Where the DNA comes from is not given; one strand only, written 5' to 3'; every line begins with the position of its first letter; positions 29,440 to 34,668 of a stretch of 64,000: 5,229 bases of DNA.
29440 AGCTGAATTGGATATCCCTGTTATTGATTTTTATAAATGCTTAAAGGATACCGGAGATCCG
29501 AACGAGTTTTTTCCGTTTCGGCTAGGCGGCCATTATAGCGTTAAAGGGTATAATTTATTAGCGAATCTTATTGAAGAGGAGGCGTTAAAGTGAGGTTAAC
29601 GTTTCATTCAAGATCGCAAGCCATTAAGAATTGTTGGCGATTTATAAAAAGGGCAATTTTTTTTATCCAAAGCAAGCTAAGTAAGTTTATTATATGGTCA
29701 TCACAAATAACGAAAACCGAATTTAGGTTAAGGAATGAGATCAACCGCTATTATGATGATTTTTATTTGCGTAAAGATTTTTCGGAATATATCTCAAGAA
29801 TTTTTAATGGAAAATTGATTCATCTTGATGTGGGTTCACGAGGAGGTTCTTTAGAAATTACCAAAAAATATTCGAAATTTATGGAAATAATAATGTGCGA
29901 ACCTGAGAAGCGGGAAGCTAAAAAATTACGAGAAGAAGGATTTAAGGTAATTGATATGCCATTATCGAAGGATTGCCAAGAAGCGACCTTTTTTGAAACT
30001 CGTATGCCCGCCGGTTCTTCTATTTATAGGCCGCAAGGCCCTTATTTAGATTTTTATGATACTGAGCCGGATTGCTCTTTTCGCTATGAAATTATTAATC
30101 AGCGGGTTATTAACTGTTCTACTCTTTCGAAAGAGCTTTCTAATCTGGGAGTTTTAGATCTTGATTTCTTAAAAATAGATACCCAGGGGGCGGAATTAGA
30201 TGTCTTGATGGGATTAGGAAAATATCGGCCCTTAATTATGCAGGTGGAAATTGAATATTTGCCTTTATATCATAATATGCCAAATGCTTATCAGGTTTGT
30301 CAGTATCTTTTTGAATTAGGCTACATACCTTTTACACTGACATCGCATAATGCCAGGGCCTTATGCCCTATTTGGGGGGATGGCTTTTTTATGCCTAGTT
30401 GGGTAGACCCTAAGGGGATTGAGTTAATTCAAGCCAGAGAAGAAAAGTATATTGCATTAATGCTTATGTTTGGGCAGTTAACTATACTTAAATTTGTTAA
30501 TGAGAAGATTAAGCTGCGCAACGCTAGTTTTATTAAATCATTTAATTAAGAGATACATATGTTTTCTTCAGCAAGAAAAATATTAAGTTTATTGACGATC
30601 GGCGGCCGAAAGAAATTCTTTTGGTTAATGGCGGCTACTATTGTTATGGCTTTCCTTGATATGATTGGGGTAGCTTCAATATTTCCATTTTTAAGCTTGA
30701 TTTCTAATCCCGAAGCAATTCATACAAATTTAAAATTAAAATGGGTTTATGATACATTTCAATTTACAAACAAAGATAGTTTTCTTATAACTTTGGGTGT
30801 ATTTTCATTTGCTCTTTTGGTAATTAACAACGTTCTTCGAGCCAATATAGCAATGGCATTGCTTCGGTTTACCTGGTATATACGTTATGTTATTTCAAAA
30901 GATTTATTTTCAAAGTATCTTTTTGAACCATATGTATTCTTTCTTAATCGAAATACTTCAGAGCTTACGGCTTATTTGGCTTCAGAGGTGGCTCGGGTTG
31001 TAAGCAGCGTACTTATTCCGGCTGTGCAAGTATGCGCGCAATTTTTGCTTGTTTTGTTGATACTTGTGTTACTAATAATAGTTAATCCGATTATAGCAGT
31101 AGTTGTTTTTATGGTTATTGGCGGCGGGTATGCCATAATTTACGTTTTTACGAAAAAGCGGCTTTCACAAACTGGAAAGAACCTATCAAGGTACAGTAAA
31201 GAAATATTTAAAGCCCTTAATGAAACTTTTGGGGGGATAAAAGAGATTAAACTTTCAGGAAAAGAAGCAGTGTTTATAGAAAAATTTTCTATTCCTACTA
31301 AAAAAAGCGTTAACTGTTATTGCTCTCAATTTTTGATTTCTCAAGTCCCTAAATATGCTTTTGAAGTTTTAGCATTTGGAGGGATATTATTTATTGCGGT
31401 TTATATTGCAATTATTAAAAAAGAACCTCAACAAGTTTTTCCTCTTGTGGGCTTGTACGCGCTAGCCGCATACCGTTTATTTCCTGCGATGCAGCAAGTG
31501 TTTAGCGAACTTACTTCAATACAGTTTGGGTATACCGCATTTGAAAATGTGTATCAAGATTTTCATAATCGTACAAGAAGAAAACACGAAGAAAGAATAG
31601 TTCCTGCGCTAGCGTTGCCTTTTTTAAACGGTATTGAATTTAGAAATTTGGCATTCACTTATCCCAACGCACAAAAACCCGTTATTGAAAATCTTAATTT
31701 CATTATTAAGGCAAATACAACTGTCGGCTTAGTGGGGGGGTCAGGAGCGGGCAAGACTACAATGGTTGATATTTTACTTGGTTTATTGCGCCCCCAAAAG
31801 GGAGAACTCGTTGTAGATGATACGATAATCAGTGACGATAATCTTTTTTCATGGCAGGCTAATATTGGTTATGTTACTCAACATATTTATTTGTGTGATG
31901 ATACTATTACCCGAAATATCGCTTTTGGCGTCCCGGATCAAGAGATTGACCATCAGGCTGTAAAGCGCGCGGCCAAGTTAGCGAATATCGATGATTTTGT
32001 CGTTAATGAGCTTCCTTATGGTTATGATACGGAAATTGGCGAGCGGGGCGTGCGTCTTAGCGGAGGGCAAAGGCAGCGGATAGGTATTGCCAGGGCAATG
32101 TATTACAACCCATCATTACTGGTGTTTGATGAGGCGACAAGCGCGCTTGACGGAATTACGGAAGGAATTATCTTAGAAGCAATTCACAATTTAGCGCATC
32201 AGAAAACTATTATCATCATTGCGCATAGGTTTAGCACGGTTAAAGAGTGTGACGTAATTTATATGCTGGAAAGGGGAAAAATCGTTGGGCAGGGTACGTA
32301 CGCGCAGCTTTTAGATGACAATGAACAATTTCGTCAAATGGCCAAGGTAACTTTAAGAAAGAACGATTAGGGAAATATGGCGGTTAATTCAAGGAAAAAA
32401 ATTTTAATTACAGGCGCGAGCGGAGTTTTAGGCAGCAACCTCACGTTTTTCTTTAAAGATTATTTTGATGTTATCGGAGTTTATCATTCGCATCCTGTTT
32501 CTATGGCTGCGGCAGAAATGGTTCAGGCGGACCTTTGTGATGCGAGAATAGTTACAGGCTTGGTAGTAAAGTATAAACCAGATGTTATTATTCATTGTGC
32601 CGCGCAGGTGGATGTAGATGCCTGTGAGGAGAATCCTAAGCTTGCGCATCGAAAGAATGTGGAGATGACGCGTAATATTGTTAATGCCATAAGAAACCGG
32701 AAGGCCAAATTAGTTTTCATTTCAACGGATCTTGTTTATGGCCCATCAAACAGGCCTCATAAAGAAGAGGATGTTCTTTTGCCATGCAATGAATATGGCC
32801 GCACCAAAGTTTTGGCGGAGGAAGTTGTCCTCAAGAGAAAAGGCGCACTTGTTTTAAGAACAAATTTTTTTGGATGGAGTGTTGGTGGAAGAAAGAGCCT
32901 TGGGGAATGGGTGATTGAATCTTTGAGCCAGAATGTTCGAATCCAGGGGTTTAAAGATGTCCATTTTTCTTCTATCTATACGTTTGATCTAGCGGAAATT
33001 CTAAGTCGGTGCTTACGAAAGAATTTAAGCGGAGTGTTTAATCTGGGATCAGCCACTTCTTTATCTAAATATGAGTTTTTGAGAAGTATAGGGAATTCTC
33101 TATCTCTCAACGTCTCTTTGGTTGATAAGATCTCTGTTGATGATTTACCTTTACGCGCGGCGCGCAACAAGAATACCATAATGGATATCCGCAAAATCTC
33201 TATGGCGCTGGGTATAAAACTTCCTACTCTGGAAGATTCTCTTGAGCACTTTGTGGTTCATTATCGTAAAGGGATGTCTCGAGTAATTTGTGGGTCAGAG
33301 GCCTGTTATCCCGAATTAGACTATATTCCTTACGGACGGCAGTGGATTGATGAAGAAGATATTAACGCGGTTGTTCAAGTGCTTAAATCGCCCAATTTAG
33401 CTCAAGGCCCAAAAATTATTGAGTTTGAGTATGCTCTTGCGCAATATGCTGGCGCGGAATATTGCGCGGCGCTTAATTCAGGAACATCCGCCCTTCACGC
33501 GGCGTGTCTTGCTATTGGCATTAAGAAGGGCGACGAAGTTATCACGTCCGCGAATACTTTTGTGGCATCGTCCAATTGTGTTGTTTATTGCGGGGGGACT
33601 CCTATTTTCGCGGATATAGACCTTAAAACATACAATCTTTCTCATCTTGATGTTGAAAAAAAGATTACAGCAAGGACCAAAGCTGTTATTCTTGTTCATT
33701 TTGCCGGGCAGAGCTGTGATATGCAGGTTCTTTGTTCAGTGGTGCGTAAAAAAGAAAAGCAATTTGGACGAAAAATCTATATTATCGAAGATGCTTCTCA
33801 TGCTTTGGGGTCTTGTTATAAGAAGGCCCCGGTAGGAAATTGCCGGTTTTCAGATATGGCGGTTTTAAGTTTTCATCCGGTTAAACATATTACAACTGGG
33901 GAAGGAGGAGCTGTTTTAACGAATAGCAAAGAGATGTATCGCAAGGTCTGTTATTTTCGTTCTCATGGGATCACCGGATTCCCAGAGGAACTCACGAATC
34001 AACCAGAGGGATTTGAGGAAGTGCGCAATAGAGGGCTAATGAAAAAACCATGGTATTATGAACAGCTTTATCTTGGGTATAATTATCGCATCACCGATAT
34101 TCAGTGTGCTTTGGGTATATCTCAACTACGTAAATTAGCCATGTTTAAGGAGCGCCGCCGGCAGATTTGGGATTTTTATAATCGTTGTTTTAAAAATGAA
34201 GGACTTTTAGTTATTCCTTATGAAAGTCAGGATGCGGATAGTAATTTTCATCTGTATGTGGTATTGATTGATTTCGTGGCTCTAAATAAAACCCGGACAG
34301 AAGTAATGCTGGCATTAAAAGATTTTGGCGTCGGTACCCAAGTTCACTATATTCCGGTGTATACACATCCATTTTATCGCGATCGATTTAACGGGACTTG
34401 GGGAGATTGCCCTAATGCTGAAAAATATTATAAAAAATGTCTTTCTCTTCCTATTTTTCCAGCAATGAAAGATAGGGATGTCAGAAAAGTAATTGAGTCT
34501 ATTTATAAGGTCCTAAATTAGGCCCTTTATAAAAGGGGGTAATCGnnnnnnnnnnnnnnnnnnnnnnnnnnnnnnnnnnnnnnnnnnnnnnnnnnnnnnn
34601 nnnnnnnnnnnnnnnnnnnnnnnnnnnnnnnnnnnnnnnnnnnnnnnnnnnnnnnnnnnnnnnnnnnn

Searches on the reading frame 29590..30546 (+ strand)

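Call 6: search_protein_families(library=pfam, proteins=[window:29590-30546:+])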
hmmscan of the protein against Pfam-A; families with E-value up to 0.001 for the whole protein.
window:29590-30546:+ (319 aa): 1 family
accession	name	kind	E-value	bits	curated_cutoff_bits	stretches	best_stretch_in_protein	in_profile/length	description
PF05050.19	Methyltransf_21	-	1e-11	45.7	22.7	1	125-246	51-172/173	Methyltransferase FkbM domain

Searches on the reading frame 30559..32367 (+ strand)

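Call 6: search_protein_families(library=pfam, proteins=[window:30559-32367:+])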
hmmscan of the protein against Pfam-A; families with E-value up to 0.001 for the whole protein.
window:30559-32367:+ (603 aa): 3 families
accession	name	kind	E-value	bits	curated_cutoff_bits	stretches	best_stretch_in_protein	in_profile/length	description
PF00005.33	ABC_tran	-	2.7e-27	96.5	25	1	377-528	2-137/137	ABC transporter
PF00664.28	ABC_membrane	-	1.6e-09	38.3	28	1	79-251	50-214/274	ABC transporter transmembrane region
PF02463.25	SMC_N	-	6.3e-07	29.5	40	1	390-570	28-211/220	RecF/RecN/SMC N terminal domain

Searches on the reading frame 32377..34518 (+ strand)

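Call 6: search_protein_families(library=pfam, proteins=[window:32377-34518:+])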
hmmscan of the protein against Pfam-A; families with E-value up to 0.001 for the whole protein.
window:32377-34518:+ (714 aa): 8 families
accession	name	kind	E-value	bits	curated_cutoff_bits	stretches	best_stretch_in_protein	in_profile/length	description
PF01041.23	DegT_DnrJ_EryC1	-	1.4e-110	370.3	19.8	1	324-709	3-359/360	DegT/DnrJ/EryC1/StrS aminotransferase family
PF04321.23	RmlD_sub_bind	-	7.6e-45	153.6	27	1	8-296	2-285/287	RmlD substrate binding domain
PF01370.27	Epimerase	-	2.3e-29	102.9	20.9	1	9-224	1-240/240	NAD dependent epimerase/dehydratase family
PF16363.11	GDP_Man_Dehyd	-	1.7e-19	70.9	27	1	10-152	1-165/332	GDP-mannose 4,6 dehydratase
PF02719.21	Polysacc_synt_2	-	2e-10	40.8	20.2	1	47-125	57-136/293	Polysaccharide biosynthesis protein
PF07993.18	NAD_binding_4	-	4.9e-07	29.6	20.1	1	69-155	90-192/258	Male sterility protein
PF00155.27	Aminotran_1_2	-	8.6e-06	25.6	19.7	1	346-438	40-151/361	Aminotransferase class I and II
PF01053.26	Cys_Met_Meta_PP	-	1.9e-05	23.8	27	1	347-442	54-146/381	Cys/Met metabolism PLP-dependent enzyme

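Call 46: search_protein_families(library=ncbifam, proteins=[window:32377-34518:+], max_evalue=0.00001)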
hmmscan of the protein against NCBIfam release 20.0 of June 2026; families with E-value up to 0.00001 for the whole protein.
window:32377-34518:+ (714 aa): 26 families (the best 25 are shown)
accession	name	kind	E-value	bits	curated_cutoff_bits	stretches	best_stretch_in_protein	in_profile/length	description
TIGR03588.1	PseC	equivalog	4.6e-142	473.4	423.5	1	317-713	2-380/380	UDP-4-amino-4,6-dideoxy-N-acetyl-beta-L-altrosamine transaminase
NF008658.2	PRK11658.1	equivalog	2.1e-78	263.6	631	1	315-713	3-377/379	UDP-4-amino-4-deoxy-L-arabinose aminotransferase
TIGR04181.1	NHT_00031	hypoth_equivalog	5.2e-63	213.1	420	2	327-527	11-220/359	LegC family aminotransferase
NF008687.0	PRK11706.1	equivalog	1.5e-60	205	375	1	317-712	2-373/375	dTDP-4-amino-4,6-dideoxygalactose transaminase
NF011936.0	PRK15407.1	equivalog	1.1e-59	202.3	423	1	306-712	26-435/440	lipopolysaccharide biosynthesis protein RfbH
TIGR02379.1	ECA_wecE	subfamily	1.2e-47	162.5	434.85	1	348-713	34-375/376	dTDP-4-amino-4,6-dideoxy-D-glucose transaminase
TIGR01214.1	rmlD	equivalog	1.8e-44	152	224.05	1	8-293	1-282/285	dTDP-4-dehydrorhamnose reductase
TIGR04427.1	PLP_DesI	equivalog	2.3e-42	145.5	650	2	343-533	50-230/390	dTDP-4-dehydro-6-deoxyglucose aminotransferase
TIGR01179.1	galE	equivalog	7.1e-19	67.8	262.3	1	8-153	1-158/332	UDP-glucose 4-epimerase GalE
TIGR01181.1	dTDP_gluc_dehyt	equivalog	5.6e-15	55.2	365.1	1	8-152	1-163/321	dTDP-glucose 4,6-dehydratase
NF007440.0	PRK09987.1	equivalog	9.8e-15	54.6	308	1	51-165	38-154/299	dTDP-4-dehydrorhamnose reductase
TIGR02197.1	heptose_epim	equivalog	1.4e-14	54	274.6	1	9-155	1-153/316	ADP-glyceromanno-heptose 6-epimerase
TIGR02622.1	CDP_4_6_dhtase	equivalog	3.5e-11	42.9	278.45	1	6-151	4-165/352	CDP-glucose 4,6-dehydratase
NF043036.1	ErythonDh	equivalog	2e-09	37.1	325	1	42-151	50-160/321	D-erythronate dehydrogenase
NF042423.1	oxyalk_red_Shew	equivalog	3.3e-08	33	580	1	6-157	8-162/331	2-alkyl-3-oxoalkanoate reductase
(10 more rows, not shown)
